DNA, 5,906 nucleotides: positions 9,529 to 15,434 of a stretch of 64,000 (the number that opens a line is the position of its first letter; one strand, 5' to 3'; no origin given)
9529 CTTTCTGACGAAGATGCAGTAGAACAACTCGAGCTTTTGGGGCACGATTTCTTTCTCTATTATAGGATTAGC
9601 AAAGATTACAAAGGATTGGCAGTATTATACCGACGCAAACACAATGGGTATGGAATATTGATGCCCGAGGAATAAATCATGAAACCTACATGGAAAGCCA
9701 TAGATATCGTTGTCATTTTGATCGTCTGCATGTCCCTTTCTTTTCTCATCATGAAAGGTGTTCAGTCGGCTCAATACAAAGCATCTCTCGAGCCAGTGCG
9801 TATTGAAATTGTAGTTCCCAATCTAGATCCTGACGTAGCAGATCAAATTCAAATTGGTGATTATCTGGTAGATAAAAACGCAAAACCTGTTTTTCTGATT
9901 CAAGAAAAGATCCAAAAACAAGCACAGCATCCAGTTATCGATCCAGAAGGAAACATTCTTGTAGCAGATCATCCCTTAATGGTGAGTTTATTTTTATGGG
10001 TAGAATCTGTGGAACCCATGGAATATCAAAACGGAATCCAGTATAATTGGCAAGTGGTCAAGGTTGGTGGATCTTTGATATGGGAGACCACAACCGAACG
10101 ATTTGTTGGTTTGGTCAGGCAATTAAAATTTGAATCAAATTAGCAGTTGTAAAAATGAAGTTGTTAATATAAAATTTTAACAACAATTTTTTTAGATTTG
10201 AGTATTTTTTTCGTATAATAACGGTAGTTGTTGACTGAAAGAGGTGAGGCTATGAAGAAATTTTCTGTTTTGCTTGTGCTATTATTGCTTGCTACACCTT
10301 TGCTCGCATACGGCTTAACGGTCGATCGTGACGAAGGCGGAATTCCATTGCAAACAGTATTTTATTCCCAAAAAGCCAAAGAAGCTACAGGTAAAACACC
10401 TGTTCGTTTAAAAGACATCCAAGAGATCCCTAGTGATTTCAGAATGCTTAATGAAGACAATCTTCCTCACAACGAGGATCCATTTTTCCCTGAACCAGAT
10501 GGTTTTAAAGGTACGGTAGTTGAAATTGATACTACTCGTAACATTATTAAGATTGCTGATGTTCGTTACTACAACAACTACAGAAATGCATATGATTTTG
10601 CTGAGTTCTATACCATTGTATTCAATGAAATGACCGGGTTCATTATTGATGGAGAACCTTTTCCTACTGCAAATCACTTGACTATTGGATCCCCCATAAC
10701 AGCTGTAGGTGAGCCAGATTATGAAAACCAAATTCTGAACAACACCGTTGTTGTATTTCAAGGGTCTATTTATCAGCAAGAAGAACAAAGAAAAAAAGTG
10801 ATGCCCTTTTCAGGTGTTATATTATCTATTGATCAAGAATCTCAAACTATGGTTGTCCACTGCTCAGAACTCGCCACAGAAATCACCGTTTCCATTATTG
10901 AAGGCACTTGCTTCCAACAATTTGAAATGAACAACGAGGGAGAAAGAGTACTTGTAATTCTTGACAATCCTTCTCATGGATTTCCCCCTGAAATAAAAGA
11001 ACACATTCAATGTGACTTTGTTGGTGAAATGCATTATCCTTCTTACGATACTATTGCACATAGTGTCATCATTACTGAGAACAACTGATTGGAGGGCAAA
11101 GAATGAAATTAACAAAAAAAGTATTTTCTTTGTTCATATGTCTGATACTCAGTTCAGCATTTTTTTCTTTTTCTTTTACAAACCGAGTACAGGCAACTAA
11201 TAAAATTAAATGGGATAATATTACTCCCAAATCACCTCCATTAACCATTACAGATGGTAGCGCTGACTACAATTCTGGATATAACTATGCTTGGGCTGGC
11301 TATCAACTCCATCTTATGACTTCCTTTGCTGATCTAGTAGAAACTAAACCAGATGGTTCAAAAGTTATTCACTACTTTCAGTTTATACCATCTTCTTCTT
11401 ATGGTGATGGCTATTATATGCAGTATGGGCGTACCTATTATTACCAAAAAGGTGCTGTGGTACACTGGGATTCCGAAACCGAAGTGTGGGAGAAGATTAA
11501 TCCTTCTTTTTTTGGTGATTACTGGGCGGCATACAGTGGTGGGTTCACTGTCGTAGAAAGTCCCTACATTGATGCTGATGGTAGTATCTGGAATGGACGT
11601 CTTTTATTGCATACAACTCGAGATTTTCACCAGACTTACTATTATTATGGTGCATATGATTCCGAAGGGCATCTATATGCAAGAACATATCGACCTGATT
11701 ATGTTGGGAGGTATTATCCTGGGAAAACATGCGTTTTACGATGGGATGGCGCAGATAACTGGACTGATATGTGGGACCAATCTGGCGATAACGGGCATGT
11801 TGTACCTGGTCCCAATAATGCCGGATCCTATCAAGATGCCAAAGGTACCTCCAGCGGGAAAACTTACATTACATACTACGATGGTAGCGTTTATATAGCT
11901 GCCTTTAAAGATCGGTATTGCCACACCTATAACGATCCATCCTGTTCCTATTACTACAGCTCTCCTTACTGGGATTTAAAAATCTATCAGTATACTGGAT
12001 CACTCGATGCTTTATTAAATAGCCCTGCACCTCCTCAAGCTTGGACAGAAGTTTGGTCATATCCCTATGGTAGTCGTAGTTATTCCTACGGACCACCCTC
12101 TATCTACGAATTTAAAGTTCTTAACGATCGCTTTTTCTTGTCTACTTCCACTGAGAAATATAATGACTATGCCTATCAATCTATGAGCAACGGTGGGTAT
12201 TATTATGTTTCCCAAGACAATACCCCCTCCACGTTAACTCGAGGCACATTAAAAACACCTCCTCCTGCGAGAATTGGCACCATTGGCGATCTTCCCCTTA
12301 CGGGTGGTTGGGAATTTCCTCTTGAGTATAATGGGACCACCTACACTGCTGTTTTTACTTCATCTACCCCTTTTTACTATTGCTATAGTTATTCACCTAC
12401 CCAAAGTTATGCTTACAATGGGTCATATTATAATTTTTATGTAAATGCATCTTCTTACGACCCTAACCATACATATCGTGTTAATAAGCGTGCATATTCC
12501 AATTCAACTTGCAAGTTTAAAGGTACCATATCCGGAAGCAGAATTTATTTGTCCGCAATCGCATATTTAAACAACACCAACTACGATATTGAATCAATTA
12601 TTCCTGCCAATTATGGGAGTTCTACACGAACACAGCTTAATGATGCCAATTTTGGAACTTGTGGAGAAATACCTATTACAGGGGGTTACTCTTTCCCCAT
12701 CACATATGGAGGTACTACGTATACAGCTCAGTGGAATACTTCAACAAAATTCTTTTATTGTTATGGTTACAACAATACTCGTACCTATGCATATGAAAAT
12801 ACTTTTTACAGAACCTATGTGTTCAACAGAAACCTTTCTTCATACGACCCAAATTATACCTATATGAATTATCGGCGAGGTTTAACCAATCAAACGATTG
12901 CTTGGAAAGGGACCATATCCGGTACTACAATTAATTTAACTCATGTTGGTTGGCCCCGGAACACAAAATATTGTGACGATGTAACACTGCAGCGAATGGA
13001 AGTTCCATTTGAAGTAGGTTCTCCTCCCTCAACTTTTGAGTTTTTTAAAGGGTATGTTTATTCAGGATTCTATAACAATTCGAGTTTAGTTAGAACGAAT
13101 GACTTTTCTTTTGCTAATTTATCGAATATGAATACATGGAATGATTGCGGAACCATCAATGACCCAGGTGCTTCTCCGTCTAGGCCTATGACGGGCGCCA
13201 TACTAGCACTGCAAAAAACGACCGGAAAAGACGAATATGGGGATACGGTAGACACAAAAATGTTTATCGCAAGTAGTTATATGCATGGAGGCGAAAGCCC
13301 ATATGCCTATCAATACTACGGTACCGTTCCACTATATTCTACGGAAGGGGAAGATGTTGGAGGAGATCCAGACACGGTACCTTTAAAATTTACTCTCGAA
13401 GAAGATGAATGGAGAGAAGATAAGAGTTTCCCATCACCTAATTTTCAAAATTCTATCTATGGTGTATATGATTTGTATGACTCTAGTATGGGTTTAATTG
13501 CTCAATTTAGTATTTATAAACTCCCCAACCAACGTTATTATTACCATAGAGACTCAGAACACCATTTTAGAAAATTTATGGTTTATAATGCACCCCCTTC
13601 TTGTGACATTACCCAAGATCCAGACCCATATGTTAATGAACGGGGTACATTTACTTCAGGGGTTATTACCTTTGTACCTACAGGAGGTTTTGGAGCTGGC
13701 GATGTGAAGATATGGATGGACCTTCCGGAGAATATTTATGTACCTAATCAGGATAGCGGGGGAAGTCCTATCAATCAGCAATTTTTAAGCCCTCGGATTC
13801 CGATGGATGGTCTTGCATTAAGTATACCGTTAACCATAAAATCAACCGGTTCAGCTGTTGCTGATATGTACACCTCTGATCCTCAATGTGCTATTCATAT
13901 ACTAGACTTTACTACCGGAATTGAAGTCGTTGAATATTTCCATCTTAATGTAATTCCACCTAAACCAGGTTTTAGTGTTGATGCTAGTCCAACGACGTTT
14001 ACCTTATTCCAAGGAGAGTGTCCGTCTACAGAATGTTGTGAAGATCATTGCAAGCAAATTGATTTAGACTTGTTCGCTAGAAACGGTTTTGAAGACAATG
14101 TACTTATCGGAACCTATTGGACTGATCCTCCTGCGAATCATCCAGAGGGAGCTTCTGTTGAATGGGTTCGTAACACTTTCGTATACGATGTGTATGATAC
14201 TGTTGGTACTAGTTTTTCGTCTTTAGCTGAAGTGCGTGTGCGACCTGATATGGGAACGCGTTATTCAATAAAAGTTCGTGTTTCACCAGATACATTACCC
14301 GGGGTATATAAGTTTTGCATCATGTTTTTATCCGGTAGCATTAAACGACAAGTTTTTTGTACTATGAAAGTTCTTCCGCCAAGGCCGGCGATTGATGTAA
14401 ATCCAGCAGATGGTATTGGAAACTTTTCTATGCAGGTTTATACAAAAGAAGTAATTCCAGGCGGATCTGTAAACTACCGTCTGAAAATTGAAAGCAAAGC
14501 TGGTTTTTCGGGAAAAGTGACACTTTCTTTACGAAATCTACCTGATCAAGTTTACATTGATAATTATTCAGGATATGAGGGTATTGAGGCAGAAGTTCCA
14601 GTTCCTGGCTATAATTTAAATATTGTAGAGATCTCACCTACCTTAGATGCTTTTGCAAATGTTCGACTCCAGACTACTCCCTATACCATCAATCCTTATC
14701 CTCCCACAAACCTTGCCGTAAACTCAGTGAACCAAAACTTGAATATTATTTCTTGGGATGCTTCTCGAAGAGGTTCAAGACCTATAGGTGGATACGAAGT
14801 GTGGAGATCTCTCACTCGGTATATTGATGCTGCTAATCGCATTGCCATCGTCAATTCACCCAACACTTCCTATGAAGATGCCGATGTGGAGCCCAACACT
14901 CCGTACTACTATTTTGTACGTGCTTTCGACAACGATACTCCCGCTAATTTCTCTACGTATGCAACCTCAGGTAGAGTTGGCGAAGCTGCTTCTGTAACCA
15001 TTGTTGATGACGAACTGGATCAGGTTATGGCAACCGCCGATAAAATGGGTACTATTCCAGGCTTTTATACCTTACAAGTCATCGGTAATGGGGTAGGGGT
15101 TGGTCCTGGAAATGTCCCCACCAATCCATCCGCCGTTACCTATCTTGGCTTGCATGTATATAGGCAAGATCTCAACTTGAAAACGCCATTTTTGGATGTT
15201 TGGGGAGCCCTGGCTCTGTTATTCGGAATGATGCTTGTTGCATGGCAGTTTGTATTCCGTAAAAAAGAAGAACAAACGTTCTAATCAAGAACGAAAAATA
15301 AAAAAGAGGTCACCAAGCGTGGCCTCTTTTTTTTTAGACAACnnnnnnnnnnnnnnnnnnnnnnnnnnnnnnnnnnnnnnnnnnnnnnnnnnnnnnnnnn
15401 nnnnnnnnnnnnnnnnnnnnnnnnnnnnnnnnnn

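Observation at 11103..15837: Dedicated exosortase/archaeosortase-like enzyme next to a giant Tyr-rich substrate with an unnamed C-terminal sorting signal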

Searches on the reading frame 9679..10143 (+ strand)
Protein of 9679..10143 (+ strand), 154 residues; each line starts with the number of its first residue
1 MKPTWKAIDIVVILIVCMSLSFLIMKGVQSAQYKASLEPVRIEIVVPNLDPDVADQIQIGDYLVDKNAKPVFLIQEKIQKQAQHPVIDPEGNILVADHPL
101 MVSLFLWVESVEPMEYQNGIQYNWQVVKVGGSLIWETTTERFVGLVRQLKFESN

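Call 65: search_protein_families(library=pfam, proteins=[window:9679-10143:+], max_evalue=0.001)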
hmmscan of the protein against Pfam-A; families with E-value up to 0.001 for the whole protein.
window:9679-10143:+ (154 aa): 1 family
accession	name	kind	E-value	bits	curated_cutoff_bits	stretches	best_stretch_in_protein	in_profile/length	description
PF14221.11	DUF4330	-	1.4e-07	32.2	27.6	1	8-148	17-165/167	Domain of unknown function (DUF4330)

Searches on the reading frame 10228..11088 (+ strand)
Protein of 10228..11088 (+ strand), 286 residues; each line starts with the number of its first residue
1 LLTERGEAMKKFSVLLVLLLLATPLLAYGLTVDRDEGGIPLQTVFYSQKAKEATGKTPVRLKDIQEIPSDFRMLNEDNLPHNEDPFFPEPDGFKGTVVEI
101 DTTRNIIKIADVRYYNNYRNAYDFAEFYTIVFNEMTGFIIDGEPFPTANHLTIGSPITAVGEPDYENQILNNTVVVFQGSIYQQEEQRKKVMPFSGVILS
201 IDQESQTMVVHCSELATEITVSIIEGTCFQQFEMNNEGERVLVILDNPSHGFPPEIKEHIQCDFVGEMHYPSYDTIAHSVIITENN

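Call 3: search_protein_families(library=ncbifam, proteins=[window:10228-11088:+], max_evalue=1)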
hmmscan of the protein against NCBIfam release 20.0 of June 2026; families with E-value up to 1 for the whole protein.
window:10228-11088:+ (286 aa): 0 families

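Call 4: search_protein_families(library=pfam, proteins=[window:10228-11088:+], max_evalue=1)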
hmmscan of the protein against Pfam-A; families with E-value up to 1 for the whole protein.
window:10228-11088:+ (286 aa): 2 families
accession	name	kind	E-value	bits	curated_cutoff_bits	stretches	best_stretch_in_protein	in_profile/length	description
PF00467.35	KOW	-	0.048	14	22.3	0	92-108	14-30/32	KOW motif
PF12701.13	LSM14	-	0.12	12.8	30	0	93-115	17-39/75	Scd6-like Sm domain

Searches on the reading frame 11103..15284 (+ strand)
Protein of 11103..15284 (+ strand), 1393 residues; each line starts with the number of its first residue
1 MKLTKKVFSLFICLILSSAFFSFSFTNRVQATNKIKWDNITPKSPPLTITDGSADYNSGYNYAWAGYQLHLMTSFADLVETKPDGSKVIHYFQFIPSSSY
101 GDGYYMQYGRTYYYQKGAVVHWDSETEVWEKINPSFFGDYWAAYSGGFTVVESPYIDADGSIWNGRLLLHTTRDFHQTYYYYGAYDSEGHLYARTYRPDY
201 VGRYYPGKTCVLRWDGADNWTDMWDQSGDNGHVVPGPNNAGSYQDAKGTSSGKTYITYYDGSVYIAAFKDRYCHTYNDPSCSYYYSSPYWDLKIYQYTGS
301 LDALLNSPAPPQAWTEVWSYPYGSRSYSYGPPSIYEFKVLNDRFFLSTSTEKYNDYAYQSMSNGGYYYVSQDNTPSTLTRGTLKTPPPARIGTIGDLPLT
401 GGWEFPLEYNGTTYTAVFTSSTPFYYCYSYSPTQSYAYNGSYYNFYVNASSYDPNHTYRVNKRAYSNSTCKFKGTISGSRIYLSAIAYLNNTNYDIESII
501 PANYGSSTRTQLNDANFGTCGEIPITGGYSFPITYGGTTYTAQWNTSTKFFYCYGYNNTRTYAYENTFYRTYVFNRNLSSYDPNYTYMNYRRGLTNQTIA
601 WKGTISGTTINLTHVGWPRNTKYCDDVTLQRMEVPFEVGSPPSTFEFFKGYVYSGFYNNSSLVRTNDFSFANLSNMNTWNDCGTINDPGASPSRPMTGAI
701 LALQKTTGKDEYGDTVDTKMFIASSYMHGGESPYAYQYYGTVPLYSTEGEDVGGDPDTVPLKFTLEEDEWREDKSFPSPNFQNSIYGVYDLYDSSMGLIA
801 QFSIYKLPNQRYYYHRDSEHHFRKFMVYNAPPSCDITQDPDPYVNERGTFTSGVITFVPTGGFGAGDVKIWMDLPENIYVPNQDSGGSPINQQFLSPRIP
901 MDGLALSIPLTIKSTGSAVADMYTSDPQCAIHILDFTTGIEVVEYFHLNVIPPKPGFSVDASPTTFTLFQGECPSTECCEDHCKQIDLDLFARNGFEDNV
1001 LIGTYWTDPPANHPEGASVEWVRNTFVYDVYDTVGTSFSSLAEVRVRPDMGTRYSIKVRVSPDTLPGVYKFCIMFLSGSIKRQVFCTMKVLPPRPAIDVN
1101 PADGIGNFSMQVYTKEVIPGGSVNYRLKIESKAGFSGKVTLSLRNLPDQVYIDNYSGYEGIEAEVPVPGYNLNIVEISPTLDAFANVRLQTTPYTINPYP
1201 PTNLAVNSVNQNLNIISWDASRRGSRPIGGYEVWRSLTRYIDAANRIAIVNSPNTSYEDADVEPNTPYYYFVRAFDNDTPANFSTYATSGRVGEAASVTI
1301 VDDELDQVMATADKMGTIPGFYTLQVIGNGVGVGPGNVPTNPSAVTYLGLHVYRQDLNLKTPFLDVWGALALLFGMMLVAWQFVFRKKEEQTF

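Call 3: search_protein_families(library=ncbifam, proteins=[window:11103-15284:+], max_evalue=1)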
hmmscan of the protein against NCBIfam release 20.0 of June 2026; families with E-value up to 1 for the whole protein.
window:11103-15284:+ (1393 aa): 2 families
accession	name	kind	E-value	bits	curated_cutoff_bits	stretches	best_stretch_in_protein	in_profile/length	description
NF041898.1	pec_ly_PelI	equivalog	0.00095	18.3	620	1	1210-1289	31-107/349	pectate lyase PelI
NF010616.0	PRK14013.2-2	equivalog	0.15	11.4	606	1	10-124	46-163/365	hypothetical protein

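Call 4: search_protein_families(library=pfam, proteins=[window:11103-15284:+], max_evalue=1)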
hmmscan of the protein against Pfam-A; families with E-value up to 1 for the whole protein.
window:11103-15284:+ (1393 aa): 1 family
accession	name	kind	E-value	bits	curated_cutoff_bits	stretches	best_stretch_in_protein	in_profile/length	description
PF00041.27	fn3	-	3.4e-05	24.4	25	1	1200-1278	2-72/84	Fibronectin type III domain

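Call 57: search_solved_structures(query=window:11103-15281:+, max_evalue=1)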
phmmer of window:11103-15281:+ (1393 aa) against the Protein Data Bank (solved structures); distinct sequences matched with E-value up to 1: 6.
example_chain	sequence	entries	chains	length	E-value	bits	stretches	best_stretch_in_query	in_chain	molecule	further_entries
6gvl_A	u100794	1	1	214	0.051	14.1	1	1198-1276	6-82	Integrin beta-4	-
6gvk_A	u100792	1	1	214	0.051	14.1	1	1198-1276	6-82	Integrin beta-4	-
4wtw_A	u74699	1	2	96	0.053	14.1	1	1198-1276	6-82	Integrin beta-4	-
1uem_A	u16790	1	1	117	0.059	13.9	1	1198-1277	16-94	KIAA1568 Protein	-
2yrz_A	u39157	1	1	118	0.1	13.1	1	1198-1276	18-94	Integrin beta-4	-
3b4n_A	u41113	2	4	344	0.11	13.1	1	1208-1279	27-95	Endo-pectate lyase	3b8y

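Call 83: search_solved_structures(query=A8, max_evalue=1)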
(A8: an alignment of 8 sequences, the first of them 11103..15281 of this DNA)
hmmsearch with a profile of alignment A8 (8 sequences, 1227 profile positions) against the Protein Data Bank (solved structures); distinct sequences matched with E-value up to 1: 39.
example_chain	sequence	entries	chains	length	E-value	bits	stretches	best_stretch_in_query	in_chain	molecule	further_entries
8bvo_A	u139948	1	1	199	0.00028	22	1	1023-1117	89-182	Titin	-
8bxr_A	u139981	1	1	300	0.00062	20.9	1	1023-1117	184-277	Titin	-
1k85_A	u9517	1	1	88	0.0008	20.5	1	1037-1079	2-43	CHITINASE A1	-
7mrk_B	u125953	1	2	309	0.0021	19.1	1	1040-1118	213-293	Contactin-4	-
7mrq_A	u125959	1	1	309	0.0023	19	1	1040-1118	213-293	Contactin-4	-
4yh7_A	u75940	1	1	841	0.0036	18.3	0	1030-1080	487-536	Receptor-type tyrosine-protein phosphatase delta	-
7mro_A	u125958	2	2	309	0.02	15.9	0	1040-1118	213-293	Contactin-4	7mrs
1uem_A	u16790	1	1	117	0.028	15.4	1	1039-1118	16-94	KIAA1568 Protein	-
4u3h_A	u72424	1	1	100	0.035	15.1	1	1038-1116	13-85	FN3con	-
8g4l_bm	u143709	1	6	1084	0.041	14.9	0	1035-1074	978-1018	Titin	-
2ed9_A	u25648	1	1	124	0.048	14.6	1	1030-1116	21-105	Netrin receptor DCC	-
3mpc_A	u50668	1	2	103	0.051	14.5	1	1036-1120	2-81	Fn3-like protein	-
3lpw_A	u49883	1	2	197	0.056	14.4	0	1038-1114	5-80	A77-A78 domain from Titin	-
5e55_A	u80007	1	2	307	0.073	14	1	1041-1118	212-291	Contactin-6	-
8oiy_A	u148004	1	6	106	0.084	13.8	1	1038-1115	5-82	Titin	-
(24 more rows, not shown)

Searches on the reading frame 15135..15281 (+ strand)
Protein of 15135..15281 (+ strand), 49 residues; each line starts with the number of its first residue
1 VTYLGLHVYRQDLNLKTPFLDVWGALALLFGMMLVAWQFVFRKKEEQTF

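Call 5: search_protein_families(library=ncbifam, proteins=[window:15135-15281:+], max_evalue=10)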
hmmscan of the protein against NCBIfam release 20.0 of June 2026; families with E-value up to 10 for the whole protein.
seq(49 aa): 1 family
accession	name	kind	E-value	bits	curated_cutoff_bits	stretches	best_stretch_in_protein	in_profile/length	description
TIGR04161.1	VPEID-CTERM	equivalog_domain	0.12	12.5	33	1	25-37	12-24/31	VPEID-CTERM sorting domain-containing protein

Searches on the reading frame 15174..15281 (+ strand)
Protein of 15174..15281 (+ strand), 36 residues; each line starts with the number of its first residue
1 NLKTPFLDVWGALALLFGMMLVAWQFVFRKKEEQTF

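Call 5: search_protein_families(library=ncbifam, proteins=[window:15183-15281:+], max_evalue=10)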
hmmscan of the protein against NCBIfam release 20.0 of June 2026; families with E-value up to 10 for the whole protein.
seq(33 aa): 1 family
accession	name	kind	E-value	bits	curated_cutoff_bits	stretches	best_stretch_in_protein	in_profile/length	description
TIGR04161.1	VPEID-CTERM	equivalog_domain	0.052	13.6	33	1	9-21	12-24/31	VPEID-CTERM sorting domain-containing protein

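Call 34: search_protein_families(library=ncbifam, proteins=[window:15174-15281:+], max_evalue=10)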
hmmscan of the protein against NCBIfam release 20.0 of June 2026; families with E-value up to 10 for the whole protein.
seq(36 aa): 1 family
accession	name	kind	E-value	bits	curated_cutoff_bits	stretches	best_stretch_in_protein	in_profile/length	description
TIGR04161.1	VPEID-CTERM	equivalog_domain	0.063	13.3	33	1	12-24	12-24/31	VPEID-CTERM sorting domain-containing protein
